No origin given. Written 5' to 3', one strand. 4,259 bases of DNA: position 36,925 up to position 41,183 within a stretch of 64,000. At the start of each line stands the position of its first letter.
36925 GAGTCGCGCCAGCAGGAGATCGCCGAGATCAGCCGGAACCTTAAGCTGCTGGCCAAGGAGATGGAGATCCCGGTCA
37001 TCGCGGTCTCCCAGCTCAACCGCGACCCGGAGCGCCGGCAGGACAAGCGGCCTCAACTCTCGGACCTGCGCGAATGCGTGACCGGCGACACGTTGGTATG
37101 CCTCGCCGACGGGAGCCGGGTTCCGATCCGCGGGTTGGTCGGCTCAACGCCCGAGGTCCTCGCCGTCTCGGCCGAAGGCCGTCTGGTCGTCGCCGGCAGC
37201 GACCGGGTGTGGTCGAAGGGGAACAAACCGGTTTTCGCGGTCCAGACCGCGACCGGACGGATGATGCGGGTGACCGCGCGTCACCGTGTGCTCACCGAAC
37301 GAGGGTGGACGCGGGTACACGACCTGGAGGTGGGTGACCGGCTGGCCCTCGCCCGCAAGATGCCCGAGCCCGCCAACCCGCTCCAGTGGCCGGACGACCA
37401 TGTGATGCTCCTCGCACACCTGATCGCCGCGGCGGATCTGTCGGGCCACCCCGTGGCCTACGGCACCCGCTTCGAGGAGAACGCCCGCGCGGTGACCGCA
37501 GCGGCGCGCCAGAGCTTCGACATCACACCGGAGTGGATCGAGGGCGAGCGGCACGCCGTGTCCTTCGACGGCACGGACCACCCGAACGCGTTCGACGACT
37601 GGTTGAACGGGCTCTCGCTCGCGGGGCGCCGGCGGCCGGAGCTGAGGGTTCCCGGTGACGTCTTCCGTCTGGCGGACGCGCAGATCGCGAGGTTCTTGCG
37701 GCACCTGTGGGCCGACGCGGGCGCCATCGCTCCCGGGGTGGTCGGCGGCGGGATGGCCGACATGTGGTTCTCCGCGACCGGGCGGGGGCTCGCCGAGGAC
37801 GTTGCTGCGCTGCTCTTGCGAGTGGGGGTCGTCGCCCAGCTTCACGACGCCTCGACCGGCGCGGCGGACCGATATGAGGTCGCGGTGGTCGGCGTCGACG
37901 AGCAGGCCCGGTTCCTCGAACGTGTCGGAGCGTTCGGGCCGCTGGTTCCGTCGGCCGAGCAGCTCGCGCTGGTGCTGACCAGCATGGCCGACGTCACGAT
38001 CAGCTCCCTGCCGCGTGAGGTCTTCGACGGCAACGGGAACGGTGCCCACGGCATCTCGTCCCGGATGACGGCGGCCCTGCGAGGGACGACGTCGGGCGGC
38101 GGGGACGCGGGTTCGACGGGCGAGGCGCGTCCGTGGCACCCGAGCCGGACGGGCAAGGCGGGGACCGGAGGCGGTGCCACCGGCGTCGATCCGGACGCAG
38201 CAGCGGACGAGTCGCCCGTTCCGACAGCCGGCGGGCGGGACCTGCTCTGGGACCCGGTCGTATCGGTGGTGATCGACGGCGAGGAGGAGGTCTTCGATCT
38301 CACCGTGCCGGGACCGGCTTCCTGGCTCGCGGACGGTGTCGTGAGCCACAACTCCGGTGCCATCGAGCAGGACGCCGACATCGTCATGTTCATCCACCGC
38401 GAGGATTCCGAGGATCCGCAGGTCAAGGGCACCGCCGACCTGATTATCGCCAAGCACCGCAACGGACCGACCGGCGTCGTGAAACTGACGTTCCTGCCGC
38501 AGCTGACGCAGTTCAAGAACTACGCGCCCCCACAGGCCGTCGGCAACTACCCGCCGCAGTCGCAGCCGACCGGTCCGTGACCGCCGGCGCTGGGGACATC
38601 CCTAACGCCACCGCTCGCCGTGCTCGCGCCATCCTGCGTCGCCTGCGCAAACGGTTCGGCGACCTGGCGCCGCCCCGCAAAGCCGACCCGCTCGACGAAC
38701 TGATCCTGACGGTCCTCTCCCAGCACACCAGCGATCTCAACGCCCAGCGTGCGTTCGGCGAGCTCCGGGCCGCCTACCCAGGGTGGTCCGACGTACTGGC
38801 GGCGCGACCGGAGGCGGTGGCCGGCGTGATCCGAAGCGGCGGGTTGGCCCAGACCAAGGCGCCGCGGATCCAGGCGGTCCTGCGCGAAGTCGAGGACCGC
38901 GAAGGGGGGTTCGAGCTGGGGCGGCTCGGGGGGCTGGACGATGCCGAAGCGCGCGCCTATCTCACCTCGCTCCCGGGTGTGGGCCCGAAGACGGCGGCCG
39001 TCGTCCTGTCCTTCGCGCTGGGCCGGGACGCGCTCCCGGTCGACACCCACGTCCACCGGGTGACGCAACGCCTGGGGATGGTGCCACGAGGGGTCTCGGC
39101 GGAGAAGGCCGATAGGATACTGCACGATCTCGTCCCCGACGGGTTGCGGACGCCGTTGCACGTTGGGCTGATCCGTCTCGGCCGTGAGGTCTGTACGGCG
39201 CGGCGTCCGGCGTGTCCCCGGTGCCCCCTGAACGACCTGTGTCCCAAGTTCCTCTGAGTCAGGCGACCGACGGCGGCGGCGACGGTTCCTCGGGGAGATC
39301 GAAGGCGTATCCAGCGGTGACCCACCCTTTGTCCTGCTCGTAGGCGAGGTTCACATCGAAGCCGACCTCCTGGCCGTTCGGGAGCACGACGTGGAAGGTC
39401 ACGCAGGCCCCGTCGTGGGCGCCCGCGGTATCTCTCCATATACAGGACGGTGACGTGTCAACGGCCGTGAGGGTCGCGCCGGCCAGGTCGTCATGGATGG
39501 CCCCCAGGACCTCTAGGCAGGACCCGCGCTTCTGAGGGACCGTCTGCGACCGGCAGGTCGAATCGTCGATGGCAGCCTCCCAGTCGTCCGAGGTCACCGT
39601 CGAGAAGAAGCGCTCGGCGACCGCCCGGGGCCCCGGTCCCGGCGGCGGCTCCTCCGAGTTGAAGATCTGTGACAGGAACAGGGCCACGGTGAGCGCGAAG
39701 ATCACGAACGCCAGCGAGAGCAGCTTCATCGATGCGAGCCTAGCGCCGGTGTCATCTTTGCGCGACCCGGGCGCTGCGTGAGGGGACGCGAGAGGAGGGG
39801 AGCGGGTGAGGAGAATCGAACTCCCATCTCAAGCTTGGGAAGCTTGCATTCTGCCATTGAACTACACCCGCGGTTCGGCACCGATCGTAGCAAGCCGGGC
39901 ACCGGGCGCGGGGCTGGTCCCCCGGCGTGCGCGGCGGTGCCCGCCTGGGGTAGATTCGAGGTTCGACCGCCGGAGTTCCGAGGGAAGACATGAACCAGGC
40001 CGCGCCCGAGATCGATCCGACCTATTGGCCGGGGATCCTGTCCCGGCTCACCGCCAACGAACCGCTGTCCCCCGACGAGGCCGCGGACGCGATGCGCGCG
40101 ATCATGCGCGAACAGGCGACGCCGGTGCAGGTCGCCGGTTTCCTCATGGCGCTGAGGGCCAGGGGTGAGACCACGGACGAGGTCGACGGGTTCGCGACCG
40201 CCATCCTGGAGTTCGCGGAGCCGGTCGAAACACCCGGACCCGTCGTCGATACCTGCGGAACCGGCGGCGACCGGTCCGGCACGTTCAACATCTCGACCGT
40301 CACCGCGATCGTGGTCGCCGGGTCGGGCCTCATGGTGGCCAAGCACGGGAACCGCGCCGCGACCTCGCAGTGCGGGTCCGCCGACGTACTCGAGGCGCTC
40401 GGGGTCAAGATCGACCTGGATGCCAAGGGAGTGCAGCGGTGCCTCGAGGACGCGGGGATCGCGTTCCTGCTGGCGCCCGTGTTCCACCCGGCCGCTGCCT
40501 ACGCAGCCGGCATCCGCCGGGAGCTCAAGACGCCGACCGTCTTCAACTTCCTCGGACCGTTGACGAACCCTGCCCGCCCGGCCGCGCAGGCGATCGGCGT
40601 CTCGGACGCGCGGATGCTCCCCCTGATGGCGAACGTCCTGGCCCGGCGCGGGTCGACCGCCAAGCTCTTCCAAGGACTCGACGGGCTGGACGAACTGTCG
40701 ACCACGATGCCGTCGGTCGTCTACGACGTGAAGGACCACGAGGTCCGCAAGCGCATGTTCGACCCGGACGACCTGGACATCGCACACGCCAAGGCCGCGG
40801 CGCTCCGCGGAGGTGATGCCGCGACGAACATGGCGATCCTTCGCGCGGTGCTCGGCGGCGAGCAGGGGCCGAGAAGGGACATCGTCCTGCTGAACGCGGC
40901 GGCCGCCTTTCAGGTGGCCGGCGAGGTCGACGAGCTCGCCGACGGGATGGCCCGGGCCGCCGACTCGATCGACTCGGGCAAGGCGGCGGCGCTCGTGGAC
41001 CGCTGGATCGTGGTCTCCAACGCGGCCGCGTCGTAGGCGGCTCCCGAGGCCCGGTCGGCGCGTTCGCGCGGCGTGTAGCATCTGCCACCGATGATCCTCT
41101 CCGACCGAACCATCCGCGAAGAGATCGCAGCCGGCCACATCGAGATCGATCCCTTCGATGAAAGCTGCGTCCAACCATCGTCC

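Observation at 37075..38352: DnaB intein (426 aa) with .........-like endonuclease blocks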

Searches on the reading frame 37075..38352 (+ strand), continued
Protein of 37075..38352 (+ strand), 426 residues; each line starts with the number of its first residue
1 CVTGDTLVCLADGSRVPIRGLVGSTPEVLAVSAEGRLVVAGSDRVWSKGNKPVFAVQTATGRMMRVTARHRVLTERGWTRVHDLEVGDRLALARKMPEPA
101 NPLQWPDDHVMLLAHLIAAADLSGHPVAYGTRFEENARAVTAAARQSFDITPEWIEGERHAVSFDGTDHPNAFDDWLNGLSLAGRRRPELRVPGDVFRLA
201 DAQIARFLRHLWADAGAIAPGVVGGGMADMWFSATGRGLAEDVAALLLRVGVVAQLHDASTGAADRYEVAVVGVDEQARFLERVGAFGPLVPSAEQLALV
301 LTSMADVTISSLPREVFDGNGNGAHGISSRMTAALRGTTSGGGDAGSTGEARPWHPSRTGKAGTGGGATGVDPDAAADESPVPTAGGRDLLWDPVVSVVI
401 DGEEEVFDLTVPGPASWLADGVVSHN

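Call 37: fold_search(model_id=the predicted structure, library=pdb)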
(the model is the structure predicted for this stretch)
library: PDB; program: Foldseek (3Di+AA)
matches with E <= 10: 499; with E <= 0.001: 68
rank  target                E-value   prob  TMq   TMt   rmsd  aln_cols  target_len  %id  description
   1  7qss                  2.6e-20  1.00  0.64  0.63   9.7       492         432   16  Crystal structure of homing endonuclease-associated TliVMA intein (C1A) (released 2022-03-30)
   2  7qsu                  1.3e-19  1.00  0.64  0.74   7.8       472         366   15  Crystal structure of homing endonuclease-associated TliVMA intein (C1A, d333-339) (released 2022-03-30)
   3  7qst                  1.9e-16  1.00  0.56  0.65   8.5       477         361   13  Crystal structure of homing endonuclease-associated PhoVMA intein (C1A) (released 2022-03-30)
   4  1dq3                  1.7e-14  1.00  0.58  0.55   9.0       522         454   13  CRYSTAL STRUCTURE OF AN ARCHAEAL INTEIN-ENCODED HOMING ENDONUCLEASE PI-PFUI (released 2000-07-05)
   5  2cw7                  3.3e-11  1.00  0.55  0.44  10.9       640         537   12  Crystal structure of intein homing endonuclease II (released 2006-04-18)
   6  1ef0_A                2.8e-10  1.00  0.46  0.46  13.1       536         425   11  CRYSTAL STRUCTURE OF PI-SCEI MINIPRECURSOR (released 2000-06-07)
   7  1vde_B                5.4e-10  1.00  0.48  0.48  10.2       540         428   12  PI-SCEI, A HOMING ENDONUCLEASE WITH PROTEIN SPLICING ACTIVITY (released 1998-04-08)
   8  1dfa                  8.5e-10  1.00  0.45  0.47  13.0       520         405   12  CRYSTAL STRUCTURE OF PI-SCEI IN C2 SPACE GROUP (released 1999-12-08)
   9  1jva_B                1.1e-09  1.00  0.50  0.50   9.2       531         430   10  CRYSTAL STRUCTURE OF THE VMA1-DERIVED ENDONUCLEASE BEARING THE N AND C EXTEIN PROPEPTIDES (released 2002-08-29)
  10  1lwt_A                1.3e-09  1.00  0.48  0.46  11.4       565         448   12  Crystal structure of the intein homing endonuclease PI-SceI bound to its substrate DNA (Ca2+ free) (released 2002-09-27)
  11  1um2_A                1.3e-09  1.00  0.48  0.49  11.3       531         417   10  Crystal Structure of the Vma1-Derived Endonuclease with the Ligated Extein Segment (released 2004-09-22)
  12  1vde_A                1.3e-09  1.00  0.46  0.46  12.7       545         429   11  PI-SCEI, A HOMING ENDONUCLEASE WITH PROTEIN SPLICING ACTIVITY (released 1998-04-08)
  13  1um2_B                1.5e-09  1.00  0.53  0.54   7.2       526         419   11  Crystal Structure of the Vma1-Derived Endonuclease with the Ligated Extein Segment (released 2004-09-22)
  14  6frg                  1.8e-09  1.00  0.22  0.58   3.6       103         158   36  Crystal structure of G-1F mutant of Ssp DnaB Mini-Intein variant M86 (released 2019-01-30)
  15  1lws_A                2.6e-09  1.00  0.45  0.45  11.4       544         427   11  Crystal structure of the intein homing endonuclease PI-SceI bound to its recognition sequence (released 2002-09-27)
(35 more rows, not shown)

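Call 48: search_dna_similar(query=window:37075-38352:+, collection=phages, mode=protein, max_rows=12)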
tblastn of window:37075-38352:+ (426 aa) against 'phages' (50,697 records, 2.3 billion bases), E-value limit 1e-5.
Records with a match: 3; places in all: 3; records where one place covers at least 80% of the query: 0.
Best place of each record, by identity: <60% 3.
By first word of the organism name: Planktothrix 2; uncultured 1.
By host as written in the record: Planktothrix agardhii HAB637 2; - 1.
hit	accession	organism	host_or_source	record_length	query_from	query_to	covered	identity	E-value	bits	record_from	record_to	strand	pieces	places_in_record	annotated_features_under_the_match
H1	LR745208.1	uncultured phage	metagenomic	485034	1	212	50%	23.6%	6e-6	55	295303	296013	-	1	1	record has no annotation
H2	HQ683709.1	Planktothrix phage PaV-LD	Planktothrix agardhii HAB637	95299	1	92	22%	42.1%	1e-9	67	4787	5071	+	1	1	replicative DNA helicase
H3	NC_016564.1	Planktothrix phage PaV-LD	Planktothrix agardhii HAB637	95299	1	92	22%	42.1%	1e-9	67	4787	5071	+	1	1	DnaB-like replicative helicase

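Call 49: search_dna_similar(query=window:37075-38352:+, collection=plasmids, mode=protein, max_rows=12)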
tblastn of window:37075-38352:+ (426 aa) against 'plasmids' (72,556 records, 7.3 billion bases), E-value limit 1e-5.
Records with a match: 3; places in all: 4; records where one place covers at least 80% of the query: 1.
Best place of each record, by identity: <60% 3.
By first word of the organism name: Nocardia 1; Euzebya 1; Clostridium 1.
By predicted mobility (MOB-suite, as given by PLSDB): non-mobilizable 3.
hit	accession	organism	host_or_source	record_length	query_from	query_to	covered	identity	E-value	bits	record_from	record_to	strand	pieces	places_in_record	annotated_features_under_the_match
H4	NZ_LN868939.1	Nocardia farcinica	not known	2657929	1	426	100%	29.2%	2e-26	119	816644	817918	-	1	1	none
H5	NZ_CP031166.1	Euzebya pacifica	-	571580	1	102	24%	46.2%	1e-12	78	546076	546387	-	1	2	DnaB-like helicase C-terminal domain-containing protein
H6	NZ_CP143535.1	Clostridium perfringens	Homo sapiens,fecal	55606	1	90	21%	32.6%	1e-6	58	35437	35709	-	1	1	PBSX family phage terminase large subunit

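Call 50: get_annotated_region(hit=H4, flank=1500)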
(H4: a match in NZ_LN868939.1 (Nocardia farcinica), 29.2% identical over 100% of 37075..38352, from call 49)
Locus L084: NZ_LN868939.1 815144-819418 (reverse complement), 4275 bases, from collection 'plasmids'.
description: Nocardia farcinica strain NCTC11134 plasmid 2, complete sequence
organism: Nocardia farcinica (NCBI taxid 37329)
taxonomy: Bacteria; Actinomycetota; Actinomycetes; Mycobacteriales; Nocardiaceae; Nocardia; Nocardia farcinica
host: -; source: not known; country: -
typing (MOB-suite, as given by PLSDB): non-mobilizable
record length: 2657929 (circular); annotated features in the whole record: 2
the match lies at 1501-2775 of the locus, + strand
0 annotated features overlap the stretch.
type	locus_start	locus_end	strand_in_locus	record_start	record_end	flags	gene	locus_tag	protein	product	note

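Call 62: search_solved_structures(query=A2, max_evalue=0.01, show_alignments=0)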
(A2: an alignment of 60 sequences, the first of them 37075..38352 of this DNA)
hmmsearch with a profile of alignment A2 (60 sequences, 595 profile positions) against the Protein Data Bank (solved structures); distinct sequences matched with E-value up to 0.01: 54.
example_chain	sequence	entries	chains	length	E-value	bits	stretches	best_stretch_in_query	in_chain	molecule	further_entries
2vye_A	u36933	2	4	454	2.5e-65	224.3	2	2-106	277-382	REPLICATIVE DNA HELICASE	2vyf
2r6a_A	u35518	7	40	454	3.4e-65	223.8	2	2-106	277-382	Replicative helicase | Replicative DNA helicase DnaB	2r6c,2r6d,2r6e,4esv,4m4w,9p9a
2q6t_A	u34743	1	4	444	3.5e-64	220.5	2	3-106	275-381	DnaB replication fork helicase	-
6kza_A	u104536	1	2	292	2.2e-62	214.6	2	8-106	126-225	Replicative DNA helicase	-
6bbm_A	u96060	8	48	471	9.9e-62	212.4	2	8-106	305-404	Replicative DNA helicase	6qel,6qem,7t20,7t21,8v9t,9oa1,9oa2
7t22_A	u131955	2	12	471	1e-61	212.4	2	8-106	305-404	Replicative DNA helicase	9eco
6t66_A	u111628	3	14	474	3.7e-61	210.5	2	8-106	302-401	Replicative DNA helicase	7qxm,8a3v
9dls_A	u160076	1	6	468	3.7e-61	210.5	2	8-106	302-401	Replicative DNA helicase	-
4nmn_A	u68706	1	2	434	9.6e-54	186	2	5-106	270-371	Replicative DNA helicase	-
3bh0_A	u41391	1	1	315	6.3e-49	170.1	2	3-106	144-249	DNAB-LIKE REPLICATIVE HELICASE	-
3bgw_A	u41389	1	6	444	2e-48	168.5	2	3-106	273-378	DNAB-Like Replicative Helicase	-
4a1f_A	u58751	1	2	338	8.4e-40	140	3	4-106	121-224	REPLICATIVE DNA HELICASE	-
4zc0_A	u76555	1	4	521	5.5e-39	137.3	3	4-106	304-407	Replicative DNA helicase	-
6frh_A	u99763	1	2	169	1.7e-35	125.8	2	107-205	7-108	Replicative DNA helicase,Replicative DNA helicase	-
6frg_A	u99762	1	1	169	1.7e-35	125.7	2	107-204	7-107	Replicative DNA helicase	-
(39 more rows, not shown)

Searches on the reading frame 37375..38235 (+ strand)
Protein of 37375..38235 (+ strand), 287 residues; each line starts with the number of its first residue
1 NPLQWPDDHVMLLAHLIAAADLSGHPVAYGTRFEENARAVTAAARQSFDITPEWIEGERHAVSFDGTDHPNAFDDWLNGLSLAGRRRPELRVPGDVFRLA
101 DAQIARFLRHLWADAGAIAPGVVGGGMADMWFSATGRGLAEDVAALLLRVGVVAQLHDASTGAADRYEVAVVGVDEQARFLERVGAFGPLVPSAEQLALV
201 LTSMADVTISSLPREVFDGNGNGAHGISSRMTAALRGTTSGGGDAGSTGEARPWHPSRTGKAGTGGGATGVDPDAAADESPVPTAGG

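Call 26: find_related_loci(query=window:37375-38235:+, collection=metagenome_contigs, flank=4000)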
Query window:37375-38235:+ (287 aa) in metagenome_contigs; peptide patterns used: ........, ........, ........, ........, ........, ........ (x = any residue, [..] = any of these).
600 stretches matched a pattern, but none encodes a relative of the query by tblastn (E <= 1e-3).

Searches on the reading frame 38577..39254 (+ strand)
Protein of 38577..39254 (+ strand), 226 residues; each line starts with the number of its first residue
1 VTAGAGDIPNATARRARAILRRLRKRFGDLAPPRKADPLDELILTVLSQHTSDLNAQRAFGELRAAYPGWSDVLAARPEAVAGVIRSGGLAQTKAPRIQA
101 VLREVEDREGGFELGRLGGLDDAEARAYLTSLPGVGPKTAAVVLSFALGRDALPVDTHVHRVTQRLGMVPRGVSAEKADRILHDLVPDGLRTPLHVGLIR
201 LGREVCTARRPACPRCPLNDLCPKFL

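Call 30: search_protein_families(library=pfam, proteins=[window:38577-39254:+], max_evalue=0.001)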
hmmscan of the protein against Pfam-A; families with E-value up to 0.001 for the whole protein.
window:38577-39254:+ (226 aa): 3 families
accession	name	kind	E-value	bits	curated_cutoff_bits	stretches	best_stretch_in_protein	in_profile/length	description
PF00730.31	HhH-GPD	-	1.4e-12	48.3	26.2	1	45-187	3-107/108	HhH-GPD superfamily base excision DNA repair protein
PF00633.29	HHH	-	1.1e-06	28.6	24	1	129-146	13-30/30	Helix-hairpin-helix motif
PF10576.14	EndIII_4Fe-2S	-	1e-05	26.1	20.5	1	206-222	1-17/17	Iron-sulfur binding domain of endonuclease III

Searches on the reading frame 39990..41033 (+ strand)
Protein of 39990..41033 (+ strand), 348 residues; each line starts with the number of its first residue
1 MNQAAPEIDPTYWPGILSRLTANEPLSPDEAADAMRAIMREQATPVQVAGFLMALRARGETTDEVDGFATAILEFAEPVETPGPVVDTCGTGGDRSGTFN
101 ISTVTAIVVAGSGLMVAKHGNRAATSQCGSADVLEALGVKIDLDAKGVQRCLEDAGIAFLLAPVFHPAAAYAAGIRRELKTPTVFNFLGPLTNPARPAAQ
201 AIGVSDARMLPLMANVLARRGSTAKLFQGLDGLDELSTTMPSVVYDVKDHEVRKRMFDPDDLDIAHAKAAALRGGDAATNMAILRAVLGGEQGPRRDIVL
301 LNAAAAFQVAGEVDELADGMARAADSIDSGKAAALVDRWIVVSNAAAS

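Call 8: find_encoding_contigs(protein=window:39990-41033:+, flank=3000, max_places=3)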
Protein window:39990-41033:+ (348 aa): 1 contig read that carries it; 1 place shown.
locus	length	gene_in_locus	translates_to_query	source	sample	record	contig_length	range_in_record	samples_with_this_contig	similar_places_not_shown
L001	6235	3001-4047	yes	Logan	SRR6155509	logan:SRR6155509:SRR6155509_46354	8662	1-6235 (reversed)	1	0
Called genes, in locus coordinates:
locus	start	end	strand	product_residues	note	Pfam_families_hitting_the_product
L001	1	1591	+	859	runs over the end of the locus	PF00772:DnaB, PF03796:DnaB_C, PF13481:AAA_25, PF14890:Intein_splicing, PF14528:LAGLIDADG_3, PF03796:DnaB_C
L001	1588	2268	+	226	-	PF00730:HhH-GPD, PF00633:HHH (faint), PF10576:EndIII_4Fe-2S (weak)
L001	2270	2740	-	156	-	-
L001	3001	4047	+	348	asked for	PF02885:Glycos_trans_3N, PF00591:Glycos_transf_3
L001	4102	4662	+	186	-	PF06559:DCD_N, PF22769:DCD, PF22569:DCD_C (weak), PF00692:dUTPase (weak)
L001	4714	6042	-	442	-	PF03721:UDPG_MGDP_dh_N, PF03807:F420_oxidored (faint), PF00984:UDPG_MGDP_dh, PF03720:UDPG_MGDP_dh_C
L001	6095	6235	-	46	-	?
